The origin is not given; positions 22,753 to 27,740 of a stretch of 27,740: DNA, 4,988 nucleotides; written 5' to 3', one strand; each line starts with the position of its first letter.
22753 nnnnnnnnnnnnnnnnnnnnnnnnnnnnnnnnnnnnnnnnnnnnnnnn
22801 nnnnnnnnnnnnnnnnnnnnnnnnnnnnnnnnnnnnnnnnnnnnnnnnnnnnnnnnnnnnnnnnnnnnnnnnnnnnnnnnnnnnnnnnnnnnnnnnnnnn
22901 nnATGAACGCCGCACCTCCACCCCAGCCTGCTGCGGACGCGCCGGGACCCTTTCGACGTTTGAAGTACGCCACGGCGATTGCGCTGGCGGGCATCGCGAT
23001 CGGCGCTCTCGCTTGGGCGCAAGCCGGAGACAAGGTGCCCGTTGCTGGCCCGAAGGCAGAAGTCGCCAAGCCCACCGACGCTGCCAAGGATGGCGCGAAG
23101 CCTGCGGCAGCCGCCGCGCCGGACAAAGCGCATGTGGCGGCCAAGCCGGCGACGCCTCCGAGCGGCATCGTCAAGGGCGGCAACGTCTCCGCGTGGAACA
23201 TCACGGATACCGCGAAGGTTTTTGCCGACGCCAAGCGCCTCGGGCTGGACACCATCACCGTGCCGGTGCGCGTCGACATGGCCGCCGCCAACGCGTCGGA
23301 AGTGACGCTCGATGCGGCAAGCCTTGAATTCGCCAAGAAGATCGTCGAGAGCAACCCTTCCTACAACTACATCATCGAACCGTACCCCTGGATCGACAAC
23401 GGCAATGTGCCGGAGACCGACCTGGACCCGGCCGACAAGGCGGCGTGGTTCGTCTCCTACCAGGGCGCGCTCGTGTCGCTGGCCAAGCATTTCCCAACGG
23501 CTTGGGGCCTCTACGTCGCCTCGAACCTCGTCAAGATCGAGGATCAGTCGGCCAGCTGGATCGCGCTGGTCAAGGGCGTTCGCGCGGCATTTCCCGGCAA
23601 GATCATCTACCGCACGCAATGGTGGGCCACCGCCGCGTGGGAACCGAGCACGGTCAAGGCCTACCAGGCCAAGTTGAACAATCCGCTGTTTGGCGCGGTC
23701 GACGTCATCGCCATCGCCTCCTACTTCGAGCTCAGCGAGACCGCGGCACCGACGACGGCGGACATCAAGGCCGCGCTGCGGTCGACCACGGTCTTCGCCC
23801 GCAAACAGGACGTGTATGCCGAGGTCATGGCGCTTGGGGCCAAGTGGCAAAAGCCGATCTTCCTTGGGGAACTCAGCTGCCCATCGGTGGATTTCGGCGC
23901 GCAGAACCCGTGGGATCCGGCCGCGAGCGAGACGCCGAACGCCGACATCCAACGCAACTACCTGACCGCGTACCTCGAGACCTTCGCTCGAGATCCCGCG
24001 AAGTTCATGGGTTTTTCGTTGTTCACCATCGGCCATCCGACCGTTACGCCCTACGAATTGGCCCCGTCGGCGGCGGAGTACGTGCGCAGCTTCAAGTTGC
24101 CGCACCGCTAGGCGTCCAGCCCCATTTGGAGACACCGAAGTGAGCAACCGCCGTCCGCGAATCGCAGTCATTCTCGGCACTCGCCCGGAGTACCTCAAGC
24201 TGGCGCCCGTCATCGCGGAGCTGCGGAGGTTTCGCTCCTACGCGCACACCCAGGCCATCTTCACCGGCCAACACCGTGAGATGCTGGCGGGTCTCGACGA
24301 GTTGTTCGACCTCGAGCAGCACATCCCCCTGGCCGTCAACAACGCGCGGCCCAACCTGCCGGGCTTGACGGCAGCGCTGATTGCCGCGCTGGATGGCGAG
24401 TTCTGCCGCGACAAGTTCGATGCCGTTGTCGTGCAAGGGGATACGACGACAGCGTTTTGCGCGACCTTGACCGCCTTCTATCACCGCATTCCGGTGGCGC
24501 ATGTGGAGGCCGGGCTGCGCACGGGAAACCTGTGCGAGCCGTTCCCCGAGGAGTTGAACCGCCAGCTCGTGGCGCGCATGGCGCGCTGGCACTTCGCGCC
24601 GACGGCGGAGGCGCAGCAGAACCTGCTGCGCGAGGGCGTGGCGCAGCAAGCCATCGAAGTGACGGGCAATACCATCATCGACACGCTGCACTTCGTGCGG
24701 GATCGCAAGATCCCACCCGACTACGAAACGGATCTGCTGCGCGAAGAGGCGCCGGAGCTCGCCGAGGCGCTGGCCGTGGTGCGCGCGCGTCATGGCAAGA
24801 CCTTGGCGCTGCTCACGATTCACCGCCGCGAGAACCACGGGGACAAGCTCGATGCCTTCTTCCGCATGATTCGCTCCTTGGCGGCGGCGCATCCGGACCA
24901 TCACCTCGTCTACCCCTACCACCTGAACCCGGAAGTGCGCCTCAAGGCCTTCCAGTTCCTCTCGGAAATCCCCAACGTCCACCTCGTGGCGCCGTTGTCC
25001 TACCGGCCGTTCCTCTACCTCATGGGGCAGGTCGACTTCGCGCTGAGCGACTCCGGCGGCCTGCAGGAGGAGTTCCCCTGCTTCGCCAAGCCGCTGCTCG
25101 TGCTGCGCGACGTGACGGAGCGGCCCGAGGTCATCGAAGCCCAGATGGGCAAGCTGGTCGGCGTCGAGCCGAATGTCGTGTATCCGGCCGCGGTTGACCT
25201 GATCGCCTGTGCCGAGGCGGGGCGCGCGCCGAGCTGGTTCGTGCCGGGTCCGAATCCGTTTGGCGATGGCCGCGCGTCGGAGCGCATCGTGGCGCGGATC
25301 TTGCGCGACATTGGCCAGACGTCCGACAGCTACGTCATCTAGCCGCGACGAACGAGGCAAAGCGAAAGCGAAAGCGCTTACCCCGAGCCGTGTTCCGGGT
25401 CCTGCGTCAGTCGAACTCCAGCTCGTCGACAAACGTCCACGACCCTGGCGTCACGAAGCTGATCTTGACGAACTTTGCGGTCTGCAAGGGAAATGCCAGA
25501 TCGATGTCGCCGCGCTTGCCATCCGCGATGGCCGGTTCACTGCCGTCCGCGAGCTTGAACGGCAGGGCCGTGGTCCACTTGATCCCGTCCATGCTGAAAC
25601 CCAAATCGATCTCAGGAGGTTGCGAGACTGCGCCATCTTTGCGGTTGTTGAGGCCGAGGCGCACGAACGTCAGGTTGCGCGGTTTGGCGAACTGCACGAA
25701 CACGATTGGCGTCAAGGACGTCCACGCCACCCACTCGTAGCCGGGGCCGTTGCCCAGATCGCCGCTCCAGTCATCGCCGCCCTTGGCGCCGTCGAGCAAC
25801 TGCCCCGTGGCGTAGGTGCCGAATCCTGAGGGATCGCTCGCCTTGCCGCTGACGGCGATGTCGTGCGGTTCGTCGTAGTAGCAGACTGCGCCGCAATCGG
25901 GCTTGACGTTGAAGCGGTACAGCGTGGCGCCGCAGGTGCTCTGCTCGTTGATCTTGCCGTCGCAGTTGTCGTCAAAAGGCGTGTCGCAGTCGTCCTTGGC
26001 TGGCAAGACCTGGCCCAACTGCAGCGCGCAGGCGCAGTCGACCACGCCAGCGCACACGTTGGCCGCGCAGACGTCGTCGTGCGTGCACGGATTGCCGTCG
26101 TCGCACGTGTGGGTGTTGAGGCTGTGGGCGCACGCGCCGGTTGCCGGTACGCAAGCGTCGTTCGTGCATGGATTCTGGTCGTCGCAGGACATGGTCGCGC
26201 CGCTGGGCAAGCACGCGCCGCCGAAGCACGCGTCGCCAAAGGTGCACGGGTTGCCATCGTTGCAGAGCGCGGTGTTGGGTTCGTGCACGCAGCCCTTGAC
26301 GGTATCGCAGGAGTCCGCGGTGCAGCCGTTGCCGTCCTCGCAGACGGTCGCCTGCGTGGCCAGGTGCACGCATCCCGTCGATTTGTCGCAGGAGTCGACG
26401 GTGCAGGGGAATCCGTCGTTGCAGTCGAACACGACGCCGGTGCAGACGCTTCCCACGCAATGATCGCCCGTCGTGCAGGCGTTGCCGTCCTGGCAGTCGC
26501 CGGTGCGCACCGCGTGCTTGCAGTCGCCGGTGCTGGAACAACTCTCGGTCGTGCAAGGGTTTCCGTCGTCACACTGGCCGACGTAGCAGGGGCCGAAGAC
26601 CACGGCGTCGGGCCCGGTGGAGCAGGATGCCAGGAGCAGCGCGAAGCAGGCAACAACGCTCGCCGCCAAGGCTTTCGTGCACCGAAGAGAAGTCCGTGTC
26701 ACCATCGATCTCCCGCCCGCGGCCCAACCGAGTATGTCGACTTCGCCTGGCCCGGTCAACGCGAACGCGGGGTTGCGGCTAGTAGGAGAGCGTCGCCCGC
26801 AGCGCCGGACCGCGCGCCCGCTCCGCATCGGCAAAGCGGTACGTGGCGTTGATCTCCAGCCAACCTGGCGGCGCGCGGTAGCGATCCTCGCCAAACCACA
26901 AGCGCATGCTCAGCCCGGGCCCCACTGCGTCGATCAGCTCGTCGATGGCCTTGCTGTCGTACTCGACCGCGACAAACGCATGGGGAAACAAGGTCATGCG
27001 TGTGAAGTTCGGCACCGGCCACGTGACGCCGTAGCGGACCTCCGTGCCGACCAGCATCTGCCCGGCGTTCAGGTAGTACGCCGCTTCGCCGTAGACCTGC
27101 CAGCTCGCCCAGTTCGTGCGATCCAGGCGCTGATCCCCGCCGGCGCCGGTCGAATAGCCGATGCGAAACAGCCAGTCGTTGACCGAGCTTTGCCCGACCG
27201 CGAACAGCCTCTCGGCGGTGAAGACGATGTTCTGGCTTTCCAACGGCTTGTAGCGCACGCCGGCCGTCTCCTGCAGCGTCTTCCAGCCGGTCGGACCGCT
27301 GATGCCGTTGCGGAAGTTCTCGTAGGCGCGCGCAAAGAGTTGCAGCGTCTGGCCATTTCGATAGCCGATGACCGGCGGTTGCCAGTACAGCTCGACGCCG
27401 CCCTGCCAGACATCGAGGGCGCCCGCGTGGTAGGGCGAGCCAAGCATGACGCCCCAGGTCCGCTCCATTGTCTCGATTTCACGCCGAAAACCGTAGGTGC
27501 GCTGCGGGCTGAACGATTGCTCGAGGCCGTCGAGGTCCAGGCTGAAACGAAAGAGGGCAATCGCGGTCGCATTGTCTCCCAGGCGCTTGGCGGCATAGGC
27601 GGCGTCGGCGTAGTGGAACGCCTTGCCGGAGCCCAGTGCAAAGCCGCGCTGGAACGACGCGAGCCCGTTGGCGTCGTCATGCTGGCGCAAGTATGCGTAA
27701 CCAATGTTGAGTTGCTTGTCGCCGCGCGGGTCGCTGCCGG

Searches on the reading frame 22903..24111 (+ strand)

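Call 23: search_protein_families(library=pfam, proteins=[window:22903-24111:+], max_evalue=0.001)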
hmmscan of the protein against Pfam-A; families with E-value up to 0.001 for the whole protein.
window:22903-24111:+ (402 aa): 1 family
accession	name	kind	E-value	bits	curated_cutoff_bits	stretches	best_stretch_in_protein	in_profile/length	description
PF22612.2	GH113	-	9.8e-15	55.1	27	1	178-374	104-266/289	Glycoside Hydrolase Family 113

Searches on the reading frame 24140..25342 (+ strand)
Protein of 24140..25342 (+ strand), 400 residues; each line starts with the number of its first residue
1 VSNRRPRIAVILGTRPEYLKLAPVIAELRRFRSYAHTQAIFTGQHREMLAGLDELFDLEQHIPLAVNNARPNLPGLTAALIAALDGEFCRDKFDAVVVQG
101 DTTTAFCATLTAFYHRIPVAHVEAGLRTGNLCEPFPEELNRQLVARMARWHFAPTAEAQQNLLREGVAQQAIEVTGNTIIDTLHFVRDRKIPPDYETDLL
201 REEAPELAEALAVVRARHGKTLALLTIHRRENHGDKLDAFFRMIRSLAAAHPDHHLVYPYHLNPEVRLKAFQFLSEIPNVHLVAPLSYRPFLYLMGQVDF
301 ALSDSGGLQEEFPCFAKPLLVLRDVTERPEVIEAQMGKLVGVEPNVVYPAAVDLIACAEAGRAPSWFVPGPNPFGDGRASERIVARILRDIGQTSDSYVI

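Call 24: search_protein_families(library=pfam, proteins=[window:24140-25342:+], max_evalue=0.001)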
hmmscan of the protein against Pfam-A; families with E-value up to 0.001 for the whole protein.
window:24140-25342:+ (400 aa): 2 families
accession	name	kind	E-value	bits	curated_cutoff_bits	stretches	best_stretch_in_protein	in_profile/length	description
PF02350.25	Epimerase_2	-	9.6e-92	307.9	30.6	1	35-387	9-346/347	UDP-N-acetylglucosamine 2-epimerase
PF13579.12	Glyco_trans_4_4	-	0.00078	20.3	29.7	1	70-177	53-157/158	Glycosyl transferase 4-like domain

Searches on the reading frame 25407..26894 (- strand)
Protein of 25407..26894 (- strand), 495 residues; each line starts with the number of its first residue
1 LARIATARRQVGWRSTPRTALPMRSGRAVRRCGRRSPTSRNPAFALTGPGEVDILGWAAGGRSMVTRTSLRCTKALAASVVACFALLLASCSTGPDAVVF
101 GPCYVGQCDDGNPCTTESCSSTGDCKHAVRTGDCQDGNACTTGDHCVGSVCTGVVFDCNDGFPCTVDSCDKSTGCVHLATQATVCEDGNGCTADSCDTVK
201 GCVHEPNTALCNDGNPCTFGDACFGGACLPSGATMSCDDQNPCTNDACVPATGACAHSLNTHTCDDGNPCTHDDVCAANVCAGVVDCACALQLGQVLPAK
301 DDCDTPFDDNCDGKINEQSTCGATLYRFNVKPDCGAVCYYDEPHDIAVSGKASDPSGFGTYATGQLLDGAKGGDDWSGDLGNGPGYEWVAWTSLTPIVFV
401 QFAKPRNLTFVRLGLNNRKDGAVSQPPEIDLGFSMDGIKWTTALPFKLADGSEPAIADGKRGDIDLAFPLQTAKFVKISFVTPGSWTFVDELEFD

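Call 24: search_protein_families(library=pfam, proteins=[window:25407-26894:-], max_evalue=0.001)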
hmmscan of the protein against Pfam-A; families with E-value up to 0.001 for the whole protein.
window:25407-26894:- (495 aa): 2 families
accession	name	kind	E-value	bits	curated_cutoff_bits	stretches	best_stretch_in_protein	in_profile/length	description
PF00526.23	Dicty_CTDC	-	1.8e-28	98.4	27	4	157-178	1-22/24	Dictyostelium (slime mold) repeat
PF21114.3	DDR1-2_DS-like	-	2.7e-08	34.2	27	1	363-495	39-176/177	Discoidin domain-containing receptor 1/2, DS-like domain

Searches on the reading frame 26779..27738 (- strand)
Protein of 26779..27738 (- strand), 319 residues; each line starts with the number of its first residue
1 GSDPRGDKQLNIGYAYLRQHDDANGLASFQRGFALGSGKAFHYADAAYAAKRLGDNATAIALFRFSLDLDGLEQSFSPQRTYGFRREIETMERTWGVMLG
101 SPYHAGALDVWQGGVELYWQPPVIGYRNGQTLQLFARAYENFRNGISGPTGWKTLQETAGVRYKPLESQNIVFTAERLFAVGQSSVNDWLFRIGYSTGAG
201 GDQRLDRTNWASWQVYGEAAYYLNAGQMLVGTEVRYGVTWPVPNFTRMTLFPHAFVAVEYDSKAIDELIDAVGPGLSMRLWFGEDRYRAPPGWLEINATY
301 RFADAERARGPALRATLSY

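Call 24: search_protein_families(library=pfam, proteins=[window:26779-27738:-], max_evalue=0.001)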
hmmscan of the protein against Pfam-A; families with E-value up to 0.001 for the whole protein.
window:26779-27738:- (319 aa): 1 family
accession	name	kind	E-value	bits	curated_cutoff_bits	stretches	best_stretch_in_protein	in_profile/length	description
PF13283.12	NfrA_C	-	1.5e-37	129.2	25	1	149-305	3-161/173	Bacteriophage N adsorption protein A C-term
